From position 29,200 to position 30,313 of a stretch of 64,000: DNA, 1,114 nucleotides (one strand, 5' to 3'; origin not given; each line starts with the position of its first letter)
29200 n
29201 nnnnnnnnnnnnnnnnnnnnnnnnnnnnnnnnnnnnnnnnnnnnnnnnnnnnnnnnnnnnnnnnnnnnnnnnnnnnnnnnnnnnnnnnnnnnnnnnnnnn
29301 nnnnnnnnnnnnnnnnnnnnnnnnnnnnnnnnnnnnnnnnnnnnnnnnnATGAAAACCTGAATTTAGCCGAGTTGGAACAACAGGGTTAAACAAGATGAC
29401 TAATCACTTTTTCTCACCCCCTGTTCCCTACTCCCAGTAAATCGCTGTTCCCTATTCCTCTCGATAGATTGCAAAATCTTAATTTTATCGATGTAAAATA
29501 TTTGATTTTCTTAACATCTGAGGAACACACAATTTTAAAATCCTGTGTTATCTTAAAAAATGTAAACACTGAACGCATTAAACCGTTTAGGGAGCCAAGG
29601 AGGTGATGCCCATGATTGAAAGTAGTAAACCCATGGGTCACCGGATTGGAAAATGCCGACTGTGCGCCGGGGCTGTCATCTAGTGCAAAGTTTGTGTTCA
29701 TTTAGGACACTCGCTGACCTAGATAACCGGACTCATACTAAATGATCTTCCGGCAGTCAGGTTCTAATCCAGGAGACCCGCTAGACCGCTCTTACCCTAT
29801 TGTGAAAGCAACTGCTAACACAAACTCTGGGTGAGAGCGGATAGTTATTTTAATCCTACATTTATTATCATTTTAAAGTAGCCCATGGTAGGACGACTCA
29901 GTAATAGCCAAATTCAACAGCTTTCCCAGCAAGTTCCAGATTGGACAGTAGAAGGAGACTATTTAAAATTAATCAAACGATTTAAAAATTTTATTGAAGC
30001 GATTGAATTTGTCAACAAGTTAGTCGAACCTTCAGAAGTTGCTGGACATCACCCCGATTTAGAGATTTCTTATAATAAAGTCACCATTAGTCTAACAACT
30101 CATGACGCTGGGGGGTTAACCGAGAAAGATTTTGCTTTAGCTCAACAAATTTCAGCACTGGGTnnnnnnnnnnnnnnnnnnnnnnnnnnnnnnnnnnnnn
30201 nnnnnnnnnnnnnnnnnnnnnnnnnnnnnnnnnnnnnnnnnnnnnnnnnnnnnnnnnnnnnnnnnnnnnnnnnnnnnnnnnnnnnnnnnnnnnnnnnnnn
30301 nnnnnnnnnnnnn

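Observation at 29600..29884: Structured-RNA candidate (B12-box-like core plus terminator) immediately upstream of a pterin-4a-carbinolamine dehydratase gene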

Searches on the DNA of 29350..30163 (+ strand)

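Call 4: search_rna_families(source=window, start=29350, end=29950, threshold=evalue, max_evalue=10, show_alignments=3)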
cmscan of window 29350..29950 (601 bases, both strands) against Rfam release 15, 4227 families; matches with E-value up to 10: 5.
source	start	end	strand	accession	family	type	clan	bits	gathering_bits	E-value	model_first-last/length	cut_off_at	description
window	29376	29442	-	RF02063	STnc350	Gene; sRNA;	-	17.7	60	1.4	1-68/68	no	Salmonella enterica sRNA STnc350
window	29454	29501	-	RF02009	mir-987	Gene; miRNA;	-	16.2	98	4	23-70/92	no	mir-987 microRNA precursor family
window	29593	29686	-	RF00472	snosnR55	Gene; snRNA; snoRNA; CD-box;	CL00054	14.8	50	8.4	1-92/92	no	Small nucleolar RNA snR55/Z10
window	29487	29555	+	RF00065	snoR9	Gene; snRNA; snoRNA; CD-box;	CL00132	13.8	90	1.1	1-128/128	no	Small nucleolar RNA snoR9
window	29472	29505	+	RF02933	ARRPOF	Gene; sRNA;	-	9.9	127.2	8.1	1-256/256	no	ARRPOF RNA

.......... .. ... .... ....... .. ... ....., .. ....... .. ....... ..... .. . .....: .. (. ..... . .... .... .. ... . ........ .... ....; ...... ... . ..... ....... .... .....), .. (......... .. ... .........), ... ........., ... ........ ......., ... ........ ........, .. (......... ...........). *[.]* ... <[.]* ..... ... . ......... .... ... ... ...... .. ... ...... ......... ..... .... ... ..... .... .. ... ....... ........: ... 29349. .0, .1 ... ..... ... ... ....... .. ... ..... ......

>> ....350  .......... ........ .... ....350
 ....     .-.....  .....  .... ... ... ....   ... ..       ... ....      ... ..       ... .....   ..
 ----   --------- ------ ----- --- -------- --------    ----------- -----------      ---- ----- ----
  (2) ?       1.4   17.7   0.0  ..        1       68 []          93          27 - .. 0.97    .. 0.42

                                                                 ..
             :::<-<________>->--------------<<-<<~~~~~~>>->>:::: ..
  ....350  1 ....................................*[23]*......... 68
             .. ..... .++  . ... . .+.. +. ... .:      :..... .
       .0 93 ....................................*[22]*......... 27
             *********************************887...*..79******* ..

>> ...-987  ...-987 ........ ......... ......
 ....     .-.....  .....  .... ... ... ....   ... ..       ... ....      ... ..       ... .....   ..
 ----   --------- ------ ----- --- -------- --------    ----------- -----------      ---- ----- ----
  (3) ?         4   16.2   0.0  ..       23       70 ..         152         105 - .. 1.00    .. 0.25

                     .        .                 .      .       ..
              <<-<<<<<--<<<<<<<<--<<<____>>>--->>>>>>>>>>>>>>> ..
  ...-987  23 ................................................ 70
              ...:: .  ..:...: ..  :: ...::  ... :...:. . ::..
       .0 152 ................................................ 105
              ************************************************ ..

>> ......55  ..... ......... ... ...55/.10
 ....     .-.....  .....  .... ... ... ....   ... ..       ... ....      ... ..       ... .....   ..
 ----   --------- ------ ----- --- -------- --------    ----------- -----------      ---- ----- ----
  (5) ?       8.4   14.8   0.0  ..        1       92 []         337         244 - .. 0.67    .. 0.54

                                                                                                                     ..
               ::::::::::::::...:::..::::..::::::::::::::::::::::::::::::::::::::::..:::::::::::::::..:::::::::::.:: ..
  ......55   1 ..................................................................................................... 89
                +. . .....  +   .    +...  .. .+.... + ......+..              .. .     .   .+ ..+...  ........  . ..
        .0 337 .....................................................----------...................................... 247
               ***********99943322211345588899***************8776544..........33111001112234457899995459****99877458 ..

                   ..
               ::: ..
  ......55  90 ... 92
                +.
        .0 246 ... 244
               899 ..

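Call 27: search_rna_families(sources=[L002, L006, L008, L011, L014, L018, L019, L027, L038, L053, L058, L060, L066, L069, L073, L076, L077, L078, L001, L065], threshold=gathering)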
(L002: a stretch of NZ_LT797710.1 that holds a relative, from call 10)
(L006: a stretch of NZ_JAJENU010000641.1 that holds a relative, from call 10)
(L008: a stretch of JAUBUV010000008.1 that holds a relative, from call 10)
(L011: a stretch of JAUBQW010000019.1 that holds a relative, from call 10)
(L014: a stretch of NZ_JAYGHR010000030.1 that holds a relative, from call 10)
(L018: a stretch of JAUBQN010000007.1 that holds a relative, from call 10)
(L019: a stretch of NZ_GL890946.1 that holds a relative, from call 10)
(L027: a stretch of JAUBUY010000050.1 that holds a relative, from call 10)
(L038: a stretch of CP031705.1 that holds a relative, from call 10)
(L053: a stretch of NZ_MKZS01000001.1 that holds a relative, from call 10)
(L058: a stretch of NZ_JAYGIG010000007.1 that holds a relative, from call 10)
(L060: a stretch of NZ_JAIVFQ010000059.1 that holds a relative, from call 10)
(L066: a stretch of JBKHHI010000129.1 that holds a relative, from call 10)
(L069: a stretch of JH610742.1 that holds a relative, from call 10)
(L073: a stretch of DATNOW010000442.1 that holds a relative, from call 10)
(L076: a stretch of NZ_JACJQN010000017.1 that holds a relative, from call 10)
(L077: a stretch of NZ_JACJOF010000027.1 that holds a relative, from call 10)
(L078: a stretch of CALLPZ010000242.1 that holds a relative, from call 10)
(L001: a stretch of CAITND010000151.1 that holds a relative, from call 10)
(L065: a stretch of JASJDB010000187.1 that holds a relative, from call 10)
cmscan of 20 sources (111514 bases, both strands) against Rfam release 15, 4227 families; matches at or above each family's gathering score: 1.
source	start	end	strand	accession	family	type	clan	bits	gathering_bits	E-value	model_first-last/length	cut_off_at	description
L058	412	483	-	RF00005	tRNA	Gene; tRNA;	CL00001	73.2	29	7e-14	1-71/71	no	tRNA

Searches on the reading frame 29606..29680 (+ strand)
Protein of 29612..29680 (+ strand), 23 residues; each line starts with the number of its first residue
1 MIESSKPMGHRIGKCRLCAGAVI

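Call 25: search_protein_families(library=ncbifam, proteins=[window:29612-29680:+, window:29606-29680:+], max_evalue=10)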
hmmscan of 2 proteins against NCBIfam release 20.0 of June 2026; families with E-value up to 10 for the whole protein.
seq(23 aa): 0 families

seq(25 aa): 0 families

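Call 26: search_protein_families(library=pfam, proteins=[window:29612-29680:+], max_evalue=0.01)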
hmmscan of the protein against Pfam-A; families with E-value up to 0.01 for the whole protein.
seq(23 aa): 0 families

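Call 96: list_cluster_members(proteins=[window:29612-29680:+, window:29606-29680:+, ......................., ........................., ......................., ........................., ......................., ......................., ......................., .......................])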
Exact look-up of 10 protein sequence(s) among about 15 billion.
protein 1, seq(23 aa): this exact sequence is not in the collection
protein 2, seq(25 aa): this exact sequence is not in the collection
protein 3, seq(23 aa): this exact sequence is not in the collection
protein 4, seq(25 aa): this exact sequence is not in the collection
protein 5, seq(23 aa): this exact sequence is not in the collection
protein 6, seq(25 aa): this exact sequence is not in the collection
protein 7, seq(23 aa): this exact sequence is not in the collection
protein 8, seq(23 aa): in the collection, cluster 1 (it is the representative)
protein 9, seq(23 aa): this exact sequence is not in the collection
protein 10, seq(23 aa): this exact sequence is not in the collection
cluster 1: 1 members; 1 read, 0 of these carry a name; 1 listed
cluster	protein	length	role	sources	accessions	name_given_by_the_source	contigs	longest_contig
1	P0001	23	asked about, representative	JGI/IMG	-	-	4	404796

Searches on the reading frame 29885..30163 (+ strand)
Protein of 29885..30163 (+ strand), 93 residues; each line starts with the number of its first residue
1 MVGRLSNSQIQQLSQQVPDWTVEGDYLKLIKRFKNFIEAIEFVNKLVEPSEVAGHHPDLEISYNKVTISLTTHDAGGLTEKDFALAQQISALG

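Call 10: find_related_loci(query=window:29885-30163:+, collection=genome_contigs, flank=3000)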
Query window:29885-30163:+ (93 aa) in genome_contigs; peptide patterns used: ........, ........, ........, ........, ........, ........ (x = any residue, [..] = any of these).
600 stretches matched a pattern (row limit reached: there are more); 207 encode a relative of the query (tblastn E <= 1e-3); the best 80 are kept; 80 distinct loci.
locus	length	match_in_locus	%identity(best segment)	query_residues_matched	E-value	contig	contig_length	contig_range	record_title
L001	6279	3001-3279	84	1-93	2e-50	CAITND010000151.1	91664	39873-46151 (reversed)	MAG: uncultured Oscillatoriales cyanobacterium isolate KTt_bin-1839 genome assembly, contig: bin-1839:151/277, whole gen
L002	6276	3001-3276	80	1-92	2e-48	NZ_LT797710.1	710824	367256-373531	Planktothrix sp. PCC 11201 isolate BBR_PRJEB10991, whole genome shotgun sequence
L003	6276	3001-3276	80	1-92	3e-48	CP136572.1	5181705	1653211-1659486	MAG: Planktothrix sp. GU0601_MAG3 chromosome, complete genome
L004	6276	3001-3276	77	1-92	8e-47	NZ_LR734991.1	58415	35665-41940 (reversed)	Planktothrix paucivesiculata PCC 9631 isolate BBR_PRJEB10994, whole genome shotgun sequence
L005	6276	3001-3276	75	1-92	7e-46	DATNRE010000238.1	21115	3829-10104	MAG TPA_asm: Candidatus Obscuribacterales bacterium isolate SMAG_U16525 k141_784219, whole genome shotgun sequence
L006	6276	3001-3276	66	1-92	9e-42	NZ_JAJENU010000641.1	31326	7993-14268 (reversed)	Lyngbya sp. CCY1209 NODE_1136944_length_31326_cov_56.3609, whole genome shotgun sequence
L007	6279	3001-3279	69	1-93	1e-41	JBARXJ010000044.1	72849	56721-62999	MAG: Microcoleaceae cyanobacterium isolate MFD12174_ilm_asm_bin3 k127_55109, whole genome shotgun sequence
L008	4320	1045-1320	68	1-92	1e-41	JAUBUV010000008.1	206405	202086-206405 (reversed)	Microcoleus sp. AT9_A5 NODE_14_length_206405_cov_82.253548, whole genome shotgun sequence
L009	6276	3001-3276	68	1-92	9e-42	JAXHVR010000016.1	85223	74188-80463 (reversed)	MAG: Cyanobacteriota bacterium isolate MAG82_tar_biofilm MAG82_16, whole genome shotgun sequence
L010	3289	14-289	68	1-92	3e-41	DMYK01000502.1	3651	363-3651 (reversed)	MAG TPA_asm: Microcoleaceae cyanobacterium UBA11344 contig_1508, whole genome shotgun sequence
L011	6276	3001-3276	70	1-92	2e-41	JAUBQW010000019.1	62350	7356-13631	Microcoleus sp. Pol11C3 NODE_140_length_62350_cov_24.254637, whole genome shotgun sequence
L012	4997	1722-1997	68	1-92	5e-41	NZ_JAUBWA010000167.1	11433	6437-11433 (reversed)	Microcoleus sp. A003_D6 NODE_363_length_11433_cov_33.502201, whole genome shotgun sequence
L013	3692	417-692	68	1-92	3e-41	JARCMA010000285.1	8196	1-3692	MAG: Microcoleus sp. MP8IB2.171 k99_851024, whole genome shotgun sequence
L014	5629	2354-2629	66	1-92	4e-41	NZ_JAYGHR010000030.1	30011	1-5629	Limnoraphis robusta BA-68 BA1 NODE_138_length_30011_cov_23.290356, whole genome shotgun sequence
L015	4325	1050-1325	68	1-92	6e-41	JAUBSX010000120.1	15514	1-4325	Microcoleus sp. F4-D5 NODE_254_length_15514_cov_26.190452, whole genome shotgun sequence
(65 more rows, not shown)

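Call 26: search_protein_families(library=pfam, proteins=[window:29885-30163:+], max_evalue=0.01)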
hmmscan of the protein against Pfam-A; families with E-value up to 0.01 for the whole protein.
window:29885-30163:+ (93 aa): 1 family
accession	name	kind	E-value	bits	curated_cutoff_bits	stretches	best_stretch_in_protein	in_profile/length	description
PF01329.24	Pterin_4a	-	7.6e-29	100.1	26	1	4-91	2-90/91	Pterin 4 alpha carbinolamine dehydratase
